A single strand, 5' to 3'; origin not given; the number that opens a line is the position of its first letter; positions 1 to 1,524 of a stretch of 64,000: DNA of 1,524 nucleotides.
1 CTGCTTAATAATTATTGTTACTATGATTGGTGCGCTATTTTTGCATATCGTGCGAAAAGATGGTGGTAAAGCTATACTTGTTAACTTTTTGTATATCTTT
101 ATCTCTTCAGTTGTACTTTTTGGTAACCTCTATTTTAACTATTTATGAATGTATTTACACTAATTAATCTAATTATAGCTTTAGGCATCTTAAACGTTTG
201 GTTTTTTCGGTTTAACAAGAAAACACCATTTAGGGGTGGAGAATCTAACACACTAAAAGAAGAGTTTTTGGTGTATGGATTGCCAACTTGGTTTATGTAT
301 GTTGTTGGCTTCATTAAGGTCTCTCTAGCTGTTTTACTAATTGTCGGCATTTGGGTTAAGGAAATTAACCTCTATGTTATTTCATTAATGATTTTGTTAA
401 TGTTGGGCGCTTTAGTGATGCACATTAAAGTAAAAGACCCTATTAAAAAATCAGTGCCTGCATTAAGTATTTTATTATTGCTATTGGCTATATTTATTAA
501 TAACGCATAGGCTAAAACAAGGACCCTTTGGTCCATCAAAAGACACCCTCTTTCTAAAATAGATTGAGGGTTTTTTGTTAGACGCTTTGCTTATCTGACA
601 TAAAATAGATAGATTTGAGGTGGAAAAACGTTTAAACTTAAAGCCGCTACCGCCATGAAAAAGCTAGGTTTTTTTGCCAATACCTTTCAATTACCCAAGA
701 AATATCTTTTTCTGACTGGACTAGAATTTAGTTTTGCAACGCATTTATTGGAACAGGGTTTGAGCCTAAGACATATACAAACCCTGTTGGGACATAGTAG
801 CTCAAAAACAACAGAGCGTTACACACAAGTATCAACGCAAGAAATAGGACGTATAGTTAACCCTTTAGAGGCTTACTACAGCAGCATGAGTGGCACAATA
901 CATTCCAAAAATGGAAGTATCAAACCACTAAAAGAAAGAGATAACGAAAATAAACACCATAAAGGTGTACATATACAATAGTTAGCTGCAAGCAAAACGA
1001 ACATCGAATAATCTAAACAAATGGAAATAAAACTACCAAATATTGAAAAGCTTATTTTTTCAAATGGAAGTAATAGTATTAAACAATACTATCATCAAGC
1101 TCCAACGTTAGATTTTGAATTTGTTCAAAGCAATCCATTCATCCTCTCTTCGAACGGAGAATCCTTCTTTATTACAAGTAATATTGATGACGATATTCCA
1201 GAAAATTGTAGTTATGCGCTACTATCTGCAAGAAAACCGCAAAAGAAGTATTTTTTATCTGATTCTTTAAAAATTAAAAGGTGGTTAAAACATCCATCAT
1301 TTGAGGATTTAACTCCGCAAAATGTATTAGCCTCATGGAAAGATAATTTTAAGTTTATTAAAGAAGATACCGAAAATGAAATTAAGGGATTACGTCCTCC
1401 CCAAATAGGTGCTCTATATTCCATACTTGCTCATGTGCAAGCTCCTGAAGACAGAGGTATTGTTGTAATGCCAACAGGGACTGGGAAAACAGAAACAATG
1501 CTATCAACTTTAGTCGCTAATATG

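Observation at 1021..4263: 1080-aa SF2 helicase with a nuclease-like C-terminus occupying a whole 3.35-kb cassette: candidate single-gene antiphage system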

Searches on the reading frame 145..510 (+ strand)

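Call 12: search_protein_families(library=pfam, proteins=[window:145-510:+], max_evalue=0.01)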
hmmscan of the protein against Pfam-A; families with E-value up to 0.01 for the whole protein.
window:145-510:+ (121 aa): 1 family
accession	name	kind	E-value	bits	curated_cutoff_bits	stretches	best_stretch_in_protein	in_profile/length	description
PF13564.11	DoxX_2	-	1.3e-12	48.2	26.3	1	35-113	22-101/103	DoxX-like family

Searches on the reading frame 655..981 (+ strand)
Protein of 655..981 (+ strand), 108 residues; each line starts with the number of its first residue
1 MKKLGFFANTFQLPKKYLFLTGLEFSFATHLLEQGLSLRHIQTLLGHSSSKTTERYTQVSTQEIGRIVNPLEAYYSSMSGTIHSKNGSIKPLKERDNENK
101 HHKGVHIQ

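Call 4: search_protein_families(library=pfam, proteins=[window:655-981:+], max_evalue=0.1)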
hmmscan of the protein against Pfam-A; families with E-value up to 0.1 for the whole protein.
window:655-981:+ (108 aa): 2 families
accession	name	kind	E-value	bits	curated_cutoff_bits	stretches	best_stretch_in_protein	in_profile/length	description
PF00589.27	Phage_integrase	-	2e-09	37.9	27.1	1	26-62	135-171/172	Phage integrase family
PF07286.17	D-Glu_cyclase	-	0.035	14.4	25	1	19-60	3-44/143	D-glutamate cyclase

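Call 6: search_protein_families(library=ncbifam, proteins=[window:655-981:+], max_evalue=0.1)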
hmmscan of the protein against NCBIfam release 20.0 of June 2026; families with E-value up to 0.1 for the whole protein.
window:655-981:+ (108 aa): 10 families
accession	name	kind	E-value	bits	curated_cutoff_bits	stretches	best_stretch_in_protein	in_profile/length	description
TIGR02224.1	recomb_XerC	equivalog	3.2e-13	49.7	335.15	1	25-66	243-284/295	tyrosine recombinase XerC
TIGR02225.1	recomb_XerD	equivalog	6.2e-13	48.7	329.6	1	23-69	238-284/290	site-specific tyrosine recombinase XerD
TIGR02249.1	integrase_gron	subfamily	9.7e-13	48.1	265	1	23-73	264-314/315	integron integrase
NF040815.2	recomb_XerA_Arch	equivalog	4.2e-12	46.2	220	1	26-64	221-259/263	site-specific tyrosine recombinase/integron integrase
NF001399.0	PRK00283.1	subfamily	5.5e-12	45.5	279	1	23-68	247-292/300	tyrosine recombinase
NF002331.0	PRK01287.1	subfamily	7.9e-10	38.2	371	1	25-66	278-319/365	site-specific tyrosine recombinase XerC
NF011946.0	PRK15417.1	equivalog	4.7e-06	26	435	1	23-76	279-332/337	integron integrase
NF003462.0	PRK05084.1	equivalog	3.1e-05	22.9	267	1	23-71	308-356/360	tyrosine recombinase XerS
NF003969.0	PRK05463.1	equivalog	0.015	14.2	324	1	19-44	117-142/266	putative hydro-lyase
NF040693.1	recomb_GmtY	equivalog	0.019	14.2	340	1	23-65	396-438/441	gamma-mobile-trio recombinase GmtY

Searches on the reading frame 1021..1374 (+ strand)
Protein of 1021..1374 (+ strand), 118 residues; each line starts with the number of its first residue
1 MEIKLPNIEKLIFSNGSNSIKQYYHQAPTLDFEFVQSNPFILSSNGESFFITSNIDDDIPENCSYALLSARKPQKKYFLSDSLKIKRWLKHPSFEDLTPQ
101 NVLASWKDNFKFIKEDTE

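Call 83: search_solved_structures(query=A5, max_evalue=10)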
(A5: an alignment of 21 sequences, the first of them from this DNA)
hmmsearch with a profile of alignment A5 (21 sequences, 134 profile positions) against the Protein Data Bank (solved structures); distinct sequences matched with E-value up to 10: 2.
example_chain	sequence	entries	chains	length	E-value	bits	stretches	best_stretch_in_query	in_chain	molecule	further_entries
3zsc_A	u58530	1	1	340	0.19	15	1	84-124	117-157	PECTATE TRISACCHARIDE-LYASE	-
1ckv_A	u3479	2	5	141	0.27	14.6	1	53-97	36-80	PROTEIN (PROTEIN B) | Methane monooxygenase regulatory protein B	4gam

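Call 84: search_protein_families(library=pfam, alignment_id=A5, max_evalue=1)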
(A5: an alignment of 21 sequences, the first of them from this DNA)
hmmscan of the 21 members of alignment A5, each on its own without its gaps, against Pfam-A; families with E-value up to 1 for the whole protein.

A. member 1, seq(118 aa): 0 families

B. families by the number of members that match (of 21 scanned): 8 families
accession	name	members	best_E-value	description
PF17951.6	FAS_meander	2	0.095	Fatty acid synthase meander beta sheet domain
PF09366.15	DUF1997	1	0.026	Protein of unknown function (DUF1997)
PF06591.16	Phage_T4_Ndd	1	0.061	T4-like phage nuclear disruption protein (Ndd)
PF22433.2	MtxA_IG-like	1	0.071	Magnetotaxis protein MtxA, Immunoglobulin-like domain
PF11995.13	DUF3490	1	0.072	Domain of unknown function (DUF3490)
PF02582.19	DUF155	1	0.092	RMND1/Sif2-Sif3/Mrx10, DUF155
PF09162.16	Tap-RNA_bind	1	0.16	Tap, RNA-binding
PF02491.25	SHS2_FTSA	1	0.17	SHS2 domain inserted in FTSA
